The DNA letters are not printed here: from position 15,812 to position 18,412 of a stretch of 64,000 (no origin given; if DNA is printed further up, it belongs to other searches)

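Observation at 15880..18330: Single-gene high-GC island: MopE-like Cys-rich metal-binding repeats plus FG-GAP propeller lipoprotein, probably acquired horizontally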

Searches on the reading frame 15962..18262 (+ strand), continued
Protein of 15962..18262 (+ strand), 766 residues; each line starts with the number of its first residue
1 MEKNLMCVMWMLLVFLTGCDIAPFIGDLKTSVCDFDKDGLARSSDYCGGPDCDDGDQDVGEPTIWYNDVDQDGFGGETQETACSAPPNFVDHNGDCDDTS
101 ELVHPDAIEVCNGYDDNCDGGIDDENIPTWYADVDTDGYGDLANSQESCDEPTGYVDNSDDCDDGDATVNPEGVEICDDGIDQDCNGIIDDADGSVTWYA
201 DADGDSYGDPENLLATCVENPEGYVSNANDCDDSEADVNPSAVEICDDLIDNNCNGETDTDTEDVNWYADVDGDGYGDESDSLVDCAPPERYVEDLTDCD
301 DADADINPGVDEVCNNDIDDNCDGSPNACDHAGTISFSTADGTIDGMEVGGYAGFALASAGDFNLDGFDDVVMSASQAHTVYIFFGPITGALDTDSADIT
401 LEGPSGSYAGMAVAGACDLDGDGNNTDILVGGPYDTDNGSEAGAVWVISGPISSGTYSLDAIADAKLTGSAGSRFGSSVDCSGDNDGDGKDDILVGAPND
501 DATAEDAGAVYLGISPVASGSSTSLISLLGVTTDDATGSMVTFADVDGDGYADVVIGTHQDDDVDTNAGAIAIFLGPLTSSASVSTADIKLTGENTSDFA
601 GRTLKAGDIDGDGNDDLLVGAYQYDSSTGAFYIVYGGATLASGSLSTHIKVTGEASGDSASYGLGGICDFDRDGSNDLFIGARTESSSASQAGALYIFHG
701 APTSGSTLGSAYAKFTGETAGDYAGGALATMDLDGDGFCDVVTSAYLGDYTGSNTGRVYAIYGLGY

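Call 13: find_encoding_contigs(protein=P0110, flank=10000, max_places=3)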
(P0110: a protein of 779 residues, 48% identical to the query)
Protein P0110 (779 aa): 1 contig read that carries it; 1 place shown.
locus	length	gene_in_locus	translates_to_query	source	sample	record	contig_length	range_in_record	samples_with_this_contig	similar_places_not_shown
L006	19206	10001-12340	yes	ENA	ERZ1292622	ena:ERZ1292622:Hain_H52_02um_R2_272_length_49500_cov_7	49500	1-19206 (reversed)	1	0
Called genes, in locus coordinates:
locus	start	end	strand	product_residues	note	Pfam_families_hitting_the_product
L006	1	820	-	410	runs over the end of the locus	PF08529:NusA_N, PF13184:KH_NusA_1st, PF07650:KH_2 (faint), PF26594:KH_NusA_2nd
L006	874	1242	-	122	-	PF02021:UPF0102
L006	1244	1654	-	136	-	-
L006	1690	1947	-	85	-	-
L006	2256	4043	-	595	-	PF13687:DUF4153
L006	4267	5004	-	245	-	PF00781:DAGK_cat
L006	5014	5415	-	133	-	PF04519:Bactofilin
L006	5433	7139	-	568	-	PF03485:Arg_tRNA_synt_N, PF00750:tRNA-synt_1d, PF05746:DALR_1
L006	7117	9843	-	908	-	PF00133:tRNA-synt_1, PF09334:tRNA-synt_1g (weak), PF08264:Anticodon_1, PF10458:Val_tRNA-synt_C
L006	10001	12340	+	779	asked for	PF13517:FG-GAP_3 (faint), PF11617:Cu-binding_MopE, PF01839:FG-GAP, PF14312:FG-GAP_2 (faint), PF01839:FG-GAP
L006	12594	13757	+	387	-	-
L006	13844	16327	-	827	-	PF13181:TPR_8 (faint), PF13428:TPR_14 (faint), PF13414:TPR_11 (faint), PF13431:TPR_17 (faint), PF00515:TPR_1 (faint), PF07719:TPR_2 (faint), PF13174:TPR_6 (faint), PF13432:TPR_16 (weak), +2 more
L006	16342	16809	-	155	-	-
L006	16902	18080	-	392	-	PF13173:AAA_14, PF13635:DUF4143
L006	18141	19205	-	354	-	?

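Call 36: search_solved_structures(query=window:15962-18262:+, max_evalue=0.001)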
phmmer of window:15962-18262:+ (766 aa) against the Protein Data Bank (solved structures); distinct sequences matched with E-value up to 0.001: 62 (the best 60 are shown).
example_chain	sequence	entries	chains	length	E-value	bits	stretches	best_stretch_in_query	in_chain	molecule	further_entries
8oxz_P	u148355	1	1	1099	5e-16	61.8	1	378-646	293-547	Integrin subunit alpha 5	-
9b9j_A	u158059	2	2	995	1.2e-15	60.6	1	407-646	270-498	Integrin alpha-5 light chain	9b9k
9ckv_A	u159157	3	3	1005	1.2e-15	60.5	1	407-646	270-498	Integrin alpha-5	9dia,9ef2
9p6s_A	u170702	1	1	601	3.6e-15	58.9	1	407-646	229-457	Integrin alpha-5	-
3vi3_A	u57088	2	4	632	4.2e-15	58.7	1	407-646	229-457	Integrin alpha-5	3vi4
9nab_B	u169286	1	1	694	5.8e-15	58.2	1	407-646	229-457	Human Integrin alpha 5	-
4wjk_A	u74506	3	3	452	8.3e-15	57.7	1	407-626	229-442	Integrin alpha-5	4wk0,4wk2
4wk4_A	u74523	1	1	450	1.2e-14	57.2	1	407-626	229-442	Integrin alpha-5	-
7nwl_A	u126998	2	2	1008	1.9e-14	56.6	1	407-646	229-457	Integrin alpha-5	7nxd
1tye_A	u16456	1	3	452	2.6e-13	52.8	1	408-623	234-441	Integrin alpha-IIb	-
7td8_A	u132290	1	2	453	3.8e-13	52.2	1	408-623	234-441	Integrin alpha-IIb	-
2vc2_A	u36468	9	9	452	4.2e-13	52.1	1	408-623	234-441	INTEGRIN ALPHA-IIB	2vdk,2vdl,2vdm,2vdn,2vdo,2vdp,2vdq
6v4p_A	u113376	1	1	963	4.3e-13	52.1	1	408-623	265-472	Integrin alpha-IIb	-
4z7q_A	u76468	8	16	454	4.5e-13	52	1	408-623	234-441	Integrin alpha-IIb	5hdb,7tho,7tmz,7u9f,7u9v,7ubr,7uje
3fcu_A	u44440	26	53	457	4.6e-13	52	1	408-623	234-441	Integrin, alpha 2b | Integrin alpha-IIb | Integrin alphaIIB beta3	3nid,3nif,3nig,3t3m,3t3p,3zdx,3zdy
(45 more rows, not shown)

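Call 43: find_encoding_contigs(protein=P0085, flank=8000, max_places=1)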
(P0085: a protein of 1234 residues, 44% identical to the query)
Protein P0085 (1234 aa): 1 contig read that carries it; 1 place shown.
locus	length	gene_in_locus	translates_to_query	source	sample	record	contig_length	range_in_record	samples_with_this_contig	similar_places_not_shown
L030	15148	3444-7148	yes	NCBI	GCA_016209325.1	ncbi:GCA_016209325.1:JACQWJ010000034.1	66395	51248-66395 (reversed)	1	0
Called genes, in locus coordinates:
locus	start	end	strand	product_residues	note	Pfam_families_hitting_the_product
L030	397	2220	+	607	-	PF11617:Cu-binding_MopE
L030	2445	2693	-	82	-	-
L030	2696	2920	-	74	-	-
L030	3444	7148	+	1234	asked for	PF11617:Cu-binding_MopE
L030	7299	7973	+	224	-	PF04264:YceI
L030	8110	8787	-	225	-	PF08843:AbiEii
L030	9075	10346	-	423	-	PF00070:Pyr_redox (faint), PF07992:Pyr_redox_2, PF13454:NAD_binding_9 (faint), PF22366:NDH2_C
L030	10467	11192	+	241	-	PF13432:TPR_16 (faint), PF13428:TPR_14 (faint), PF17874:TPR_MalT (faint), PF13424:TPR_12 (faint), PF14559:TPR_19 (faint), PF13371:TPR_9 (faint), PF00515:TPR_1 (faint), PF07719:TPR_2 (weak), +2 more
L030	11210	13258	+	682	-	PF00082:Peptidase_S8, PF01839:FG-GAP (faint), PF13517:FG-GAP_3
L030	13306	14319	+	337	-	PF01370:Epimerase, PF02719:Polysacc_synt_2 (weak), PF01073:3Beta_HSD (weak), PF07993:NAD_binding_4 (faint), PF16363:GDP_Man_Dehyd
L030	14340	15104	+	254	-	PF00535:Glycos_transf_2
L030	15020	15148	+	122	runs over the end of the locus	PF10066:DUF2304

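Call 44: find_encoding_contigs(protein=P0076, flank=8000, max_places=1)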
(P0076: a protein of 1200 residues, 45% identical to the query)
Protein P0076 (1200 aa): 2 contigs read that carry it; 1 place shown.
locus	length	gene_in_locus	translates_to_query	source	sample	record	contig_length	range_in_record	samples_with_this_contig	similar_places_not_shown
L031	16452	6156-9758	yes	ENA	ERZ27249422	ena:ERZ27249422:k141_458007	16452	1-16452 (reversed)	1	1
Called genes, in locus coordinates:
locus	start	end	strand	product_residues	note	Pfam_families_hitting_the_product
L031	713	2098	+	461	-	PF11617:Cu-binding_MopE (weak)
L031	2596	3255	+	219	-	-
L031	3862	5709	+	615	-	PF11617:Cu-binding_MopE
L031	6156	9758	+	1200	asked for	PF11617:Cu-binding_MopE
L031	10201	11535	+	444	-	-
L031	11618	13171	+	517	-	PF04932:Wzy_C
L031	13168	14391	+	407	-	PF13439:Glyco_transf_4, PF13579:Glyco_trans_4_4, PF00534:Glycos_transf_1, PF13692:Glyco_trans_1_4, PF13524:Glyco_trans_1_2 (weak)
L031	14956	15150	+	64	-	-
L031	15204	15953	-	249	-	PF01548:DEDD_Tnp_IS110 (weak), PF02371:Transposase_20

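Call 45: find_encoding_contigs(protein=P0060, flank=8000, max_places=1)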
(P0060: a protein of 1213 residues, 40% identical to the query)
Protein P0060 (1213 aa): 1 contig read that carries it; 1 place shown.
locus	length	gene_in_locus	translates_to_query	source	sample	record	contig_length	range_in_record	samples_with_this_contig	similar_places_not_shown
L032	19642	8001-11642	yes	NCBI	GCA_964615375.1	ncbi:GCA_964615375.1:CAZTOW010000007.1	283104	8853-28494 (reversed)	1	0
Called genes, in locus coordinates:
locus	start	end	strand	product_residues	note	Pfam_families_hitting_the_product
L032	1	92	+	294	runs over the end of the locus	PF00578:AhpC-TSA, PF00581:Rhodanese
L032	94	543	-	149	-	PF01850:PIN (weak)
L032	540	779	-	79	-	-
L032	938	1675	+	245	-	PF01618:MotA_ExbB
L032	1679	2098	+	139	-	PF02472:ExbD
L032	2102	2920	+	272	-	PF13103:TonB_2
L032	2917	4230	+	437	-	PF04052:TolB_N, PF26550:Tricorn_2nd, PF26549:Tricorn_N, PF26549:Tricorn_N, PF26550:Tricorn_2nd, PF07676:PD40, PF26549:Tricorn_N, PF07676:PD40, +5 more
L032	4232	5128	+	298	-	PF02541:Ppx-GppA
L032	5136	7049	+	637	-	PF00005:ABC_tran, PF02463:SMC_N (faint), PF13175:AAA_15 (faint), PF13476:AAA_23 (faint), PF13555:AAA_29 (faint), PF00350:Dynamin_N (faint), PF12848:ABC_tran_Xtn, PF00005:ABC_tran, +4 more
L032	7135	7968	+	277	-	PF11617:Cu-binding_MopE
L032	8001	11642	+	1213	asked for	PF11617:Cu-binding_MopE, PF01839:FG-GAP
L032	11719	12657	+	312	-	-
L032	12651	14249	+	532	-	PF07624:PSD2 (faint)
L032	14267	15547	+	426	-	PF07394:DUF1501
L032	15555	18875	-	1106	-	PF13646:HEAT_2, PF00027:cNMP_binding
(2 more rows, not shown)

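Call 50: find_encoding_contigs(protein=P0015, flank=8000, max_places=1)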
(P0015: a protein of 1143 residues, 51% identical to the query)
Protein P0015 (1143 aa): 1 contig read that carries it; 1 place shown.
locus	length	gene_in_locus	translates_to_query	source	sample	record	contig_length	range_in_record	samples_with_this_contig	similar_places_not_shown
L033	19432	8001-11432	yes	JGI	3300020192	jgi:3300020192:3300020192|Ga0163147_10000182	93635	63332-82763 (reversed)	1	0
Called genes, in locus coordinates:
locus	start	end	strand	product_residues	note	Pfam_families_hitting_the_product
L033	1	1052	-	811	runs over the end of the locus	-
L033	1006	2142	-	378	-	-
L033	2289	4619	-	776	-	PF01839:FG-GAP (faint), PF13517:FG-GAP_3, PF07593:UnbV_ASPIC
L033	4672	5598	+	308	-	-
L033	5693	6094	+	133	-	-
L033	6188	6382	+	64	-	-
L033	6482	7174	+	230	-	PF21291:CYNS_N, PF02560:Cyanate_lyase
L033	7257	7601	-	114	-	PF01521:Fe-S_biosyn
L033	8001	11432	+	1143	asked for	PF09064:EGF_Tme5 (faint), PF11617:Cu-binding_MopE, PF18962:Por_Secre_tail (weak)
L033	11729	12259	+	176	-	PF25589:DUF7935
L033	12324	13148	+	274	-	PF02872:5_nucleotid_C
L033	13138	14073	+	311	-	PF00149:Metallophos, PF09587:PGA_cap (weak)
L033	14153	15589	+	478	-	PF11638:DnaA_N, PF00308:Bac_DnaA, PF00004:AAA (weak), PF01695:IstB_IS21, PF08299:Bac_DnaA_C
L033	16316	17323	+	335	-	PF07804:HipA_C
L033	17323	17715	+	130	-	PF13657:Couple_hipA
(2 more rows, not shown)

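Call 51: predict_structure(alignment_id=A2)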
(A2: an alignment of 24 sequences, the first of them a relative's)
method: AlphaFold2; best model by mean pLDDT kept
length: 766 residues; sequences in the alignment: 24
mean_pLDDT: 85.3   pTM: 0.61
mean pLDDT of the five models: 85.3, 84.0, 82.6, 82.6, 82.4
residues with pLDDT >= 90: 388; 70-90: 281; 50-70: 49; < 50: 48
segments of 3 or more residues with pLDDT < 50: 1-3, 18-43, 48-59
pLDDT, mean of each block of 10 residues (from residue 1): 59 54 39 40 45 46 83 87 82 86 83 81 74 91 86 90 88 80 82 76 88 78 87 85 74 75 77 90 82 89 86 70 67 84 95 96 93 94 95 97 95 95 92 95 96 95 96 97 94 97 96 94 92 93 96 96 90 96 95 92 93 94 89 89 93 90 91 90 79 91 88 89 92 90 93 93 72
secondary structure, 60 per line:
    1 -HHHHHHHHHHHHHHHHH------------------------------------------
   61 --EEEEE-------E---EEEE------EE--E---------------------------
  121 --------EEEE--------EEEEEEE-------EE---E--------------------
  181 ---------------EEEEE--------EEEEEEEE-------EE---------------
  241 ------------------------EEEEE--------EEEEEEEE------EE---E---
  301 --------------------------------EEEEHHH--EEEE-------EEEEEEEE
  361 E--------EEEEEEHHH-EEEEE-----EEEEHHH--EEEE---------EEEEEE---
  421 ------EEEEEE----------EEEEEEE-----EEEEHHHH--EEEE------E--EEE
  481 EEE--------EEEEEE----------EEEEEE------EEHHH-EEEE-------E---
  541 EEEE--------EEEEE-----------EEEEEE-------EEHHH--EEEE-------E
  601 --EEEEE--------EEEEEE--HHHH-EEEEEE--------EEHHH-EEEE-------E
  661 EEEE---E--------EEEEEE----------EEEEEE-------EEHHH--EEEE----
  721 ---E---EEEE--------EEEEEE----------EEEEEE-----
elements in order (helices of 4 or more, strands of 3 or more residues): H2-18 E63-67 E79-82 E129-132 E141-147 E196-200 E209-216 E265-269 E278-285 E333-336 E342-345 E353-361 E370-375 E380-384 E390-393 E399-402 E412-417 E427-432 E443-449 E455-458 H459-462 E465-468 E478-483 E492-497 E508-513 E526-529 E541-544 E553-557 E569-574 E589-592 E603-607 E616-621 H624-627 E629-634 E649-652 E660-664 E677-682 E693-698 E713-716 E728-731 E740-745 E756-761

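Call 55: fold_search(model_id=the predicted structure, library=pdb)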
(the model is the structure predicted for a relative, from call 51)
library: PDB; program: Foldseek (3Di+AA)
matches with E <= 10: 458; with E <= 0.001: 118
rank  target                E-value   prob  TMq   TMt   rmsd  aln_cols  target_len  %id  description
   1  7nwl_A                6.1e-17  1.00  0.38  0.48   8.1       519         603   18  Cryo-EM structure of human integrin alpha5beta1 (open form) in complex with fibronectin and TS2/16 Fv-clasp (released 2021-06-02)
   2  4wk2_A                7.1e-17  1.00  0.39  0.65   7.4       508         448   18  Metal Ion and Ligand Binding of Integrin (released 2014-12-03)
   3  7nxd_A                1.2e-16  1.00  0.40  0.34   5.4       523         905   17  Cryo-EM structure of human integrin alpha5beta1 in the half-bent conformation (released 2021-08-25)
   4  9dia_A                2.7e-16  1.00  0.40  0.66   6.1       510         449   17  Cryo-EM structure of alpha5beta1 integrin in complex with NeoNectin candidate 2 (released 2025-06-18)
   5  4wk0_A                4.0e-16  1.00  0.39  0.65   7.3       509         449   17  Metal Ion and Ligand Binding of Integrin (released 2014-12-03)
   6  8xer_A                5.2e-16  1.00  0.39  0.33   7.5       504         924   19  Cryo-EM structure of integrin ITGAV, ITGB3 and Cilengitide TFA complex, conformation 1 (released 2024-12-18)
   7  9b9k_A                5.4e-16  1.00  0.39  0.55   8.4       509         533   18  Integrin alpha-5 beta-1 in complex with MINT1526A Fab (released 2025-02-05)
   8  7y1t_A                1.4e-15  1.00  0.40  0.55   7.4       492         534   18  Complex of integrin alphaV/beta8 and L-TGF-beta1 at a ratio of 1:2 (released 2022-08-31)
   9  9e8a_A                1.9e-15  1.00  0.40  0.34   4.9       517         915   16  Integrin aIIbb3 bent conformation from human platelet membrane crude preparation (released 2025-10-15)
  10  4wjk_A                2.0e-15  1.00  0.39  0.65   5.7       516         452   17  Metal Ion and Ligand Binding of Integrin (released 2014-12-03)
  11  8tcg_A                2.1e-15  1.00  0.41  0.68   7.4       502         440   18  Integrin alpha-v beta-6 in complex with minibinder B6_BP_dslf (released 2023-09-27)
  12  4wk4_A                2.1e-15  1.00  0.38  0.63   8.5       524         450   17  Metal Ion and Ligand Binding of Integrin (released 2014-12-03)
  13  8xfo_A                2.5e-15  1.00  0.40  0.41   7.5       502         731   19  Cryo-EM structure of integrin ITGAV, ITGB3 and CYCLO (RGDFK) complex, conformation 2 (released 2024-12-18)
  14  8zdg_A                2.5e-15  1.00  0.39  0.33   7.2       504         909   18  Cryo-EM structure of the integrin avb3 with CWHM-12, conformation 1 (released 2025-10-22)
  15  8xek_A                2.6e-15  1.00  0.38  0.48   8.5       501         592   18  Cryo-EM structure of integrin ITGAV/ITGB3 complex, conformation 2 (released 2024-12-18)
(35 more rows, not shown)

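Call 60: list_cluster_members(proteins=[P0002, P0005, P0012, P0022, P0040, P0053, P0060, P0094, P0098, P0106])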
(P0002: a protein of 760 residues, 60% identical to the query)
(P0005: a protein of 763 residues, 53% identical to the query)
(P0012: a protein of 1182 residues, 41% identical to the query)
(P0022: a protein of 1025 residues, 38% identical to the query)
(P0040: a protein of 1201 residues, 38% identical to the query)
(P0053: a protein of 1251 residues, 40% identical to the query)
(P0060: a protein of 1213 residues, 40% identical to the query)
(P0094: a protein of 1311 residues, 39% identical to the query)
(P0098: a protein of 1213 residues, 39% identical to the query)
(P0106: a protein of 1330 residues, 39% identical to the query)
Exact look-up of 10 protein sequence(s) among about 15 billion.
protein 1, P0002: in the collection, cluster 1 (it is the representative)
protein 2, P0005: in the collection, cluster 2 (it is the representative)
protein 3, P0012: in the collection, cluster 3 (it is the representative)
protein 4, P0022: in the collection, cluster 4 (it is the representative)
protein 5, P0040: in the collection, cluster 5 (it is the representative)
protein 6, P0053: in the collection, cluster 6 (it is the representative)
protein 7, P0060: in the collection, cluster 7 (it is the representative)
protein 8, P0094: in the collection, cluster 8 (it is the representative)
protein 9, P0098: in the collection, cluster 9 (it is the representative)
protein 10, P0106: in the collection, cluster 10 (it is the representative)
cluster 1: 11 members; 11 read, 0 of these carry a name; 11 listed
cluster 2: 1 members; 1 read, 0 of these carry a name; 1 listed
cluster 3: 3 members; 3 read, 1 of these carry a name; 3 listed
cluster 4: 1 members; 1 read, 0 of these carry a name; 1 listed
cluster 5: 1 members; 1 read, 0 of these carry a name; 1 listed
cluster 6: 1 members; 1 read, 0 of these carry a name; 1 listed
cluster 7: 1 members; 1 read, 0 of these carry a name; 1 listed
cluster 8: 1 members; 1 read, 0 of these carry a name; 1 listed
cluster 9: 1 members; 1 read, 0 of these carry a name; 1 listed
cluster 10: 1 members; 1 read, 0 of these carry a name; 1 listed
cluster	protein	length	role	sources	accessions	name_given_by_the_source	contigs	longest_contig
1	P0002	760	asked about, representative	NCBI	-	-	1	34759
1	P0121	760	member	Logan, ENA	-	-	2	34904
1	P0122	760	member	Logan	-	-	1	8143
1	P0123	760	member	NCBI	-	-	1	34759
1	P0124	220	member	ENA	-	-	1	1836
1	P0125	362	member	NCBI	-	-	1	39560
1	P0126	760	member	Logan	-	-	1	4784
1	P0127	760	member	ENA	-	-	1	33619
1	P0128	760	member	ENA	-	-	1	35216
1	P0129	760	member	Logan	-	-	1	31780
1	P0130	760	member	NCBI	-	-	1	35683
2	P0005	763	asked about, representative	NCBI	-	-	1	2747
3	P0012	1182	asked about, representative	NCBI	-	-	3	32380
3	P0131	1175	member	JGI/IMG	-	hypothetical protein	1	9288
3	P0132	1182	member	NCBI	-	-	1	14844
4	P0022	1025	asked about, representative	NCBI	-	-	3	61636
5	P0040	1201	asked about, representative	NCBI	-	-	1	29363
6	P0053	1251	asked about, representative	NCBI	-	-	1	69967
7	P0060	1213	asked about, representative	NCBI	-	-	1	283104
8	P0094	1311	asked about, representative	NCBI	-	-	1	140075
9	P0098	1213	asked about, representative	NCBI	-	-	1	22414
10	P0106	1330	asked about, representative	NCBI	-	-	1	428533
